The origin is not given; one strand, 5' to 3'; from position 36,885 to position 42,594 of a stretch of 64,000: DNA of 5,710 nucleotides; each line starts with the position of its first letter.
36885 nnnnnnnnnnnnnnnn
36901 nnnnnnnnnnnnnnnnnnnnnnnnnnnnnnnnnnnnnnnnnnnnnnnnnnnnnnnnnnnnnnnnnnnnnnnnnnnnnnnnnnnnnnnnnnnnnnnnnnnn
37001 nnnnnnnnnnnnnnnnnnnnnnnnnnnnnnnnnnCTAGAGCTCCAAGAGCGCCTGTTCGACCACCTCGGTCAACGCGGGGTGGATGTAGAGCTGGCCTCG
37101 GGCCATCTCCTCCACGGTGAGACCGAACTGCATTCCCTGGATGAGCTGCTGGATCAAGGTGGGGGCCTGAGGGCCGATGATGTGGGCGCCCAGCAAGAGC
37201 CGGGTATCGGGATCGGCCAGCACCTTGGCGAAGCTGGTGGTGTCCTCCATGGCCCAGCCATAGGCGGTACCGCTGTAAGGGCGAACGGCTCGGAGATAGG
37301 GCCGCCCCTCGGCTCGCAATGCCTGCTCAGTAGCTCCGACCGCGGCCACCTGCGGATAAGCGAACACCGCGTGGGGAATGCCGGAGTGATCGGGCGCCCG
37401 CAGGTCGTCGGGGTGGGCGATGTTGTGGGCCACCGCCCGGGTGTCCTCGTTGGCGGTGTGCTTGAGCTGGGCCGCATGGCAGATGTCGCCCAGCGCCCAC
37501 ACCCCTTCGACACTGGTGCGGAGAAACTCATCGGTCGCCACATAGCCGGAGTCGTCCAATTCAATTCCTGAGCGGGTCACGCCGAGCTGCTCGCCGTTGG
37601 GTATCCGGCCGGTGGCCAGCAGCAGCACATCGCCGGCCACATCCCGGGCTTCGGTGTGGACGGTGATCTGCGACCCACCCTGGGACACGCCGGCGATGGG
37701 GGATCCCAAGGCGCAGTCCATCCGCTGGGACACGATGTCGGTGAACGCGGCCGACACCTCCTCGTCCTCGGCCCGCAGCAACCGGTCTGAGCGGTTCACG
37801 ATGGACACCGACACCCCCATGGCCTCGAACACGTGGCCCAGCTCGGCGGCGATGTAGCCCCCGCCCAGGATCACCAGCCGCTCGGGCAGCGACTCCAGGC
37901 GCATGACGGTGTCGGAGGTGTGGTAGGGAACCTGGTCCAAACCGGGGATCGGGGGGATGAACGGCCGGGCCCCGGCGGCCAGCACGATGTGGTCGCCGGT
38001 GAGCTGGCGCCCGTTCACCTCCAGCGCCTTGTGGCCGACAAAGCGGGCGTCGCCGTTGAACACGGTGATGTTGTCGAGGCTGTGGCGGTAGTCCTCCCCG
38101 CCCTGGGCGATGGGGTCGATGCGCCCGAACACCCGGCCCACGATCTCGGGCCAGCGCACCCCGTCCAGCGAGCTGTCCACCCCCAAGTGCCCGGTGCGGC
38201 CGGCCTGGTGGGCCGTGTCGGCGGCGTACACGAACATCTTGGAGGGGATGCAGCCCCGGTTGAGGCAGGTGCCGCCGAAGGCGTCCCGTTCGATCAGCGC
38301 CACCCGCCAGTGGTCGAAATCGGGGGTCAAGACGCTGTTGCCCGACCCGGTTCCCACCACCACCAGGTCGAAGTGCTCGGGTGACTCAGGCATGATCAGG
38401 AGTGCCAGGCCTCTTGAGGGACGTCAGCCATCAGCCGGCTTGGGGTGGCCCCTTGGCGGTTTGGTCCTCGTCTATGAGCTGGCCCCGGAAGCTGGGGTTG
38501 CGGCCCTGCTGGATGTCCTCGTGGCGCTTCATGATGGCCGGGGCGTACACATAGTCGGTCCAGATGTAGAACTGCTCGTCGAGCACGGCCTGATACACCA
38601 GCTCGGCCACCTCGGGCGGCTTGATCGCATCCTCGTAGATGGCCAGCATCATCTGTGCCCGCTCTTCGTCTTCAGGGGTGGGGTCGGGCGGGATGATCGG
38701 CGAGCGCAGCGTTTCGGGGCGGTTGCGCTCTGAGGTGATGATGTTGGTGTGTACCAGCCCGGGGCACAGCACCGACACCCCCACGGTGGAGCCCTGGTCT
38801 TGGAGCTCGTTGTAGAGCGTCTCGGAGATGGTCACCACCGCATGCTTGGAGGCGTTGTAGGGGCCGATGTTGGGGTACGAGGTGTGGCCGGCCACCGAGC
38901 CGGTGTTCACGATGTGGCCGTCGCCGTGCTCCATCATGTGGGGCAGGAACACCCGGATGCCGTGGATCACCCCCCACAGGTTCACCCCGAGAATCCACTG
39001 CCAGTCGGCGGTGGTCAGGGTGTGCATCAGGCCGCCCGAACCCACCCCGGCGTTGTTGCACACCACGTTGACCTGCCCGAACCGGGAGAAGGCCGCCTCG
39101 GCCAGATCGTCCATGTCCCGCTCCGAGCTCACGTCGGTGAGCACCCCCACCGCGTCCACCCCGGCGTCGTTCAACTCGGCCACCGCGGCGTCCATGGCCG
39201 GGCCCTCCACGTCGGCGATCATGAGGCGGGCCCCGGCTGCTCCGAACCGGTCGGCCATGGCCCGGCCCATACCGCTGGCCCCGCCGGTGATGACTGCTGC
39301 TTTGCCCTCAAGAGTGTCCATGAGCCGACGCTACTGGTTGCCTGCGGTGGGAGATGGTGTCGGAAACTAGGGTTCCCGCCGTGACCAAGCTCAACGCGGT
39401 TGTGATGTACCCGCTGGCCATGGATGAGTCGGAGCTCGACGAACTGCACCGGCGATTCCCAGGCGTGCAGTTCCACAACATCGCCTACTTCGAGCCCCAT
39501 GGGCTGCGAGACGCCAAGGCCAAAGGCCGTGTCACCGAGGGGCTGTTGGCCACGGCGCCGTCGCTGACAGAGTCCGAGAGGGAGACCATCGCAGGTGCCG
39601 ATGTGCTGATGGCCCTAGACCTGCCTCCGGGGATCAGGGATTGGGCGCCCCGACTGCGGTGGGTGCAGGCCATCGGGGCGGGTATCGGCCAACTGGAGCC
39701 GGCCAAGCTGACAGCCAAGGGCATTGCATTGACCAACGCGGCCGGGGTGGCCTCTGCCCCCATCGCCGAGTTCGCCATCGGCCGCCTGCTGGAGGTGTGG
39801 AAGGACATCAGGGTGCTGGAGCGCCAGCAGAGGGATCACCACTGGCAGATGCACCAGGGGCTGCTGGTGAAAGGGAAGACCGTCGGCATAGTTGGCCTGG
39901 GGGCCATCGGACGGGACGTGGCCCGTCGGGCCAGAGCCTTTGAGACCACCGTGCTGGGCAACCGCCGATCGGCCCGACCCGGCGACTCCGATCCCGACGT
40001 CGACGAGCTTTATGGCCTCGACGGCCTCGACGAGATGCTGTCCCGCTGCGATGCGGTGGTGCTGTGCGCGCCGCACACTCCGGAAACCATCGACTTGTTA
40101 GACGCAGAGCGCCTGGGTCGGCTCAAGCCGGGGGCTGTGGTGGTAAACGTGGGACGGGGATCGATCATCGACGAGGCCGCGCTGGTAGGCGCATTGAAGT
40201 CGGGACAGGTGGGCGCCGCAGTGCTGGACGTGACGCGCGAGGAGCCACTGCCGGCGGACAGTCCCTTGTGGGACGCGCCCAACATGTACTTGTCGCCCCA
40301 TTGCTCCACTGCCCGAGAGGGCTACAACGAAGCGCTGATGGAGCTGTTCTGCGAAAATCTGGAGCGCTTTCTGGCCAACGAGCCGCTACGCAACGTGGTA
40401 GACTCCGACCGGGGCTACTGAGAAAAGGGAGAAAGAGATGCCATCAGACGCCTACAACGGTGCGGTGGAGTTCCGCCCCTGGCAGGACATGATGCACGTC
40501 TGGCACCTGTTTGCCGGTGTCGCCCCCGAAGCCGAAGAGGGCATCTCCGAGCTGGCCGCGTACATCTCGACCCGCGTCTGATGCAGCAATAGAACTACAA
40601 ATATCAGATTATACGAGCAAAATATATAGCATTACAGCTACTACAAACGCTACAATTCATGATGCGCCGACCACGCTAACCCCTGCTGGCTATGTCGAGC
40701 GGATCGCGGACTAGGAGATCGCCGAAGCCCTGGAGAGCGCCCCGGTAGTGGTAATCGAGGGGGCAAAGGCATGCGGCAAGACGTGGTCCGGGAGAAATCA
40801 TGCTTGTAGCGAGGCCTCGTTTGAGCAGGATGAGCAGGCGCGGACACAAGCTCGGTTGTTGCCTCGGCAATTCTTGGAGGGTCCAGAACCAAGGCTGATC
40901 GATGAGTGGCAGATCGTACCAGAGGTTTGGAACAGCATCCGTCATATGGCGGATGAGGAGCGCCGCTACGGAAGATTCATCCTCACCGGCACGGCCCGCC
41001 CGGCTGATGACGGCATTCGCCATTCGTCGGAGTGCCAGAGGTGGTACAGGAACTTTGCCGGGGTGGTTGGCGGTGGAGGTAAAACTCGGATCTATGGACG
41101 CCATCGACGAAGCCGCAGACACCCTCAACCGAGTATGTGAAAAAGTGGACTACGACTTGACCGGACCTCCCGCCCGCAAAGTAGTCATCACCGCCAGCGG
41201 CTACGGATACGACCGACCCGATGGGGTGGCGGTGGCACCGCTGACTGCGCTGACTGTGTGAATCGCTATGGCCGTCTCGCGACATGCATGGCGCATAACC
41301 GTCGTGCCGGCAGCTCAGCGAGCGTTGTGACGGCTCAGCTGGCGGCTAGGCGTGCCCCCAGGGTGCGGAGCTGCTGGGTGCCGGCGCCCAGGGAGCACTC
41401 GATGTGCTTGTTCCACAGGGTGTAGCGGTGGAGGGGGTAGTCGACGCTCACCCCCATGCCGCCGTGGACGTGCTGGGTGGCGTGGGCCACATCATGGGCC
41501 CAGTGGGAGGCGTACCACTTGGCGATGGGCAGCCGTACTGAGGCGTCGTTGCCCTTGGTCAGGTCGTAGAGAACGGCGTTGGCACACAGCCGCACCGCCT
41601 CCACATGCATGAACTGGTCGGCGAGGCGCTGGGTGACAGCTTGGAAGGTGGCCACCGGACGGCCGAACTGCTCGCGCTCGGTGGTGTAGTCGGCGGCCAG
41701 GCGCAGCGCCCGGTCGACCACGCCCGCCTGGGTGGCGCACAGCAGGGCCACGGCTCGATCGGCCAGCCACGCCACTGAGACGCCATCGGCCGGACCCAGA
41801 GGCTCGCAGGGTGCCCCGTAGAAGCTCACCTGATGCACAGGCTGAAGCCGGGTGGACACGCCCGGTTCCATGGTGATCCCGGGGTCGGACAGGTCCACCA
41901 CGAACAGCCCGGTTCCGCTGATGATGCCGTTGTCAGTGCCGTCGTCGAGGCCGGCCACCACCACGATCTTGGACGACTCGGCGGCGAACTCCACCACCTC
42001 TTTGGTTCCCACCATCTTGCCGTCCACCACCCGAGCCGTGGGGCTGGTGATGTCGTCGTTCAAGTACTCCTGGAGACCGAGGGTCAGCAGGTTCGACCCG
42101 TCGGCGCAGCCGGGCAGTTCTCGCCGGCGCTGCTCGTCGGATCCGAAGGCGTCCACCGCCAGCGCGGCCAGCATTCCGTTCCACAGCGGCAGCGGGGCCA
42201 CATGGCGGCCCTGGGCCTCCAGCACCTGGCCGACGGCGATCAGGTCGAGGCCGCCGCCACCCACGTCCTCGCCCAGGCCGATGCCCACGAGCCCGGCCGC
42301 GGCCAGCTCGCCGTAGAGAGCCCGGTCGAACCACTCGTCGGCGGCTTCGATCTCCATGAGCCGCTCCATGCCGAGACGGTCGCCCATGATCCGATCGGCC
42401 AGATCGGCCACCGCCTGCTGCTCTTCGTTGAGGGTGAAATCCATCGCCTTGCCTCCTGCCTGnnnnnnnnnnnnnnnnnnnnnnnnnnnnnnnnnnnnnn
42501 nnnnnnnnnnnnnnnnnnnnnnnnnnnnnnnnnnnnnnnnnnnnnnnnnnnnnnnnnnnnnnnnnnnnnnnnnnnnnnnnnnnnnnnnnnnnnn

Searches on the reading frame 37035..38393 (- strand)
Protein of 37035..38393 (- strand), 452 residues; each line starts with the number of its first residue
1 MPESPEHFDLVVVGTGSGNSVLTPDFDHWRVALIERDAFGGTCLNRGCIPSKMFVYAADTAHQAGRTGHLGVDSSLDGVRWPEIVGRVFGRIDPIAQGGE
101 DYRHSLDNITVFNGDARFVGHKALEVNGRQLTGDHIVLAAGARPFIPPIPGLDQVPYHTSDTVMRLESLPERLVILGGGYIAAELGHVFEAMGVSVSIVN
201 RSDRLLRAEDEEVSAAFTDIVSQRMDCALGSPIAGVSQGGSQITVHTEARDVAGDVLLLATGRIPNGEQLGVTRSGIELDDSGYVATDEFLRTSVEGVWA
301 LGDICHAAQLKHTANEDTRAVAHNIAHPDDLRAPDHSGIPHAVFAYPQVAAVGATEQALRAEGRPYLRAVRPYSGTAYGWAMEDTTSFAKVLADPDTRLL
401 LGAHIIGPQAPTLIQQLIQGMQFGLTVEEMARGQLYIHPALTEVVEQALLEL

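Call 11: search_protein_families(library=pfam, proteins=[window:37035-38393:-])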
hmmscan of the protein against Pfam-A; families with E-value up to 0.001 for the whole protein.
window:37035-38393:- (452 aa): 5 families
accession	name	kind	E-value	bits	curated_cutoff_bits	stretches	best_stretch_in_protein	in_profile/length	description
PF07992.20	Pyr_redox_2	-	3.8e-52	178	26.1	1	8-315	1-288/291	Pyridine nucleotide-disulphide oxidoreductase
PF02852.28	Pyr_redox_dim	-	1.3e-23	83.7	25.3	1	339-448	1-109/110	Pyridine nucleotide-disulphide oxidoreductase, dimerisation domain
PF00070.33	Pyr_redox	-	5e-14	53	22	1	172-246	1-78/82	Pyridine nucleotide-disulphide oxidoreductase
PF13738.12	Pyr_redox_3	-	3.3e-06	27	30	1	125-302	117-305/305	Pyridine nucleotide-disulphide oxidoreductase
PF13434.12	Lys_Orn_oxgnase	-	0.0005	19.7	21.3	1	124-213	139-233/339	L-lysine 6-monooxygenase/L-ornithine 5-monooxygenase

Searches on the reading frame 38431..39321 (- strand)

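Call 11: search_protein_families(library=pfam, proteins=[window:38431-39321:-])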
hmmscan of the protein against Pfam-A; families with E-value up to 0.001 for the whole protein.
window:38431-39321:- (296 aa): 3 families
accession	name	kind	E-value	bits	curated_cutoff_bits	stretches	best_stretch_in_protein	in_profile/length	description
PF00106.31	adh_short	-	6.7e-50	169.7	26.6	1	7-199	1-191/195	short chain dehydrogenase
PF13561.12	adh_short_C2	-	4.8e-34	118.4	27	1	15-203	3-189/236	Enoyl-(Acyl carrier protein) reductase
PF08659.16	KR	-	3.6e-11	43.7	22.6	1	10-160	4-154/180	KR domain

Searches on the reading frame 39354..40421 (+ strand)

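Call 11: search_protein_families(library=pfam, proteins=[window:39354-40421:+])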
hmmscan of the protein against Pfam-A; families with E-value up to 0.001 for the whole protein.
window:39354-40421:+ (355 aa): 3 families
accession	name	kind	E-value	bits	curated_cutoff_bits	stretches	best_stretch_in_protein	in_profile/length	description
PF02826.25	2-Hacid_dh_C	-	3.3e-54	183.4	25.1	1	144-318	3-178/178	D-isomer specific 2-hydroxyacid dehydrogenase, NAD binding domain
PF00389.36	2-Hacid_dh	-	2.2e-09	37.5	24.6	1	96-349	57-133/134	D-isomer specific 2-hydroxyacid dehydrogenase, catalytic domain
PF03446.21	NAD_binding_2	-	0.00072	20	21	0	176-283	1-109/161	NAD binding domain of 6-phosphogluconate dehydrogenase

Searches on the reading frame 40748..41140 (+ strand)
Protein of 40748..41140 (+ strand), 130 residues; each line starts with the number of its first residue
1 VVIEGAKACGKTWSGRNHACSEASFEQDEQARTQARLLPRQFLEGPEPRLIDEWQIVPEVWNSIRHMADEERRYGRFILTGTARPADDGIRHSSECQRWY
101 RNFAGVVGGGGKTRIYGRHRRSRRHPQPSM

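Call 29: search_protein_families(library=pfam, proteins=[window:40748-41140:+], max_evalue=0.01)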
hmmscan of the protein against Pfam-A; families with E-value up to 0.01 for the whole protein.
window:40748-41140:+ (130 aa): 1 family
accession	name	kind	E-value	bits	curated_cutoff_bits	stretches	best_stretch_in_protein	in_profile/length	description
PF13173.12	AAA_14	-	1.9e-08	34.8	27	1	1-84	5-100/129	AAA domain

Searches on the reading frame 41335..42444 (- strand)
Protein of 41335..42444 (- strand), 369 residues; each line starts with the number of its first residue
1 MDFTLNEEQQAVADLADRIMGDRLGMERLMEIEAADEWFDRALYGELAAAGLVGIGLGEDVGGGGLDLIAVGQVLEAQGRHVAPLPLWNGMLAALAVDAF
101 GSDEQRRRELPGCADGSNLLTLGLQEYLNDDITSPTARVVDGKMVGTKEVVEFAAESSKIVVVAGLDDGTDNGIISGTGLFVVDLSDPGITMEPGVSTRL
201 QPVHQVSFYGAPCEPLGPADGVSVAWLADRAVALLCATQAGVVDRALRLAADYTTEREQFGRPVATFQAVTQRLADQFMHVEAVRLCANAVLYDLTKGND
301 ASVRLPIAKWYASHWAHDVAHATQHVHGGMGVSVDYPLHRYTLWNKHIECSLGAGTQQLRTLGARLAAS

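Call 27: search_protein_families(library=pfam, proteins=[window:41335-42444:-])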
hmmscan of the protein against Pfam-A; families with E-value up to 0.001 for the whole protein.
window:41335-42444:- (369 aa): 3 families
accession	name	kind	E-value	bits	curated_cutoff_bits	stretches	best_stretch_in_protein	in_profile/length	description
PF00441.29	Acyl-CoA_dh_1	-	9.5e-24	84.7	22.4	1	234-366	17-149/150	Acyl-CoA dehydrogenase, C-terminal domain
PF02771.21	Acyl-CoA_dh_N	-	7.1e-16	59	22.9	1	6-116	1-112/113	Acyl-CoA dehydrogenase, N-terminal domain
PF08028.16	Acyl-CoA_dh_2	-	1.6e-07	32.1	22.7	1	235-341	3-119/134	Acyl-CoA dehydrogenase, C-terminal domain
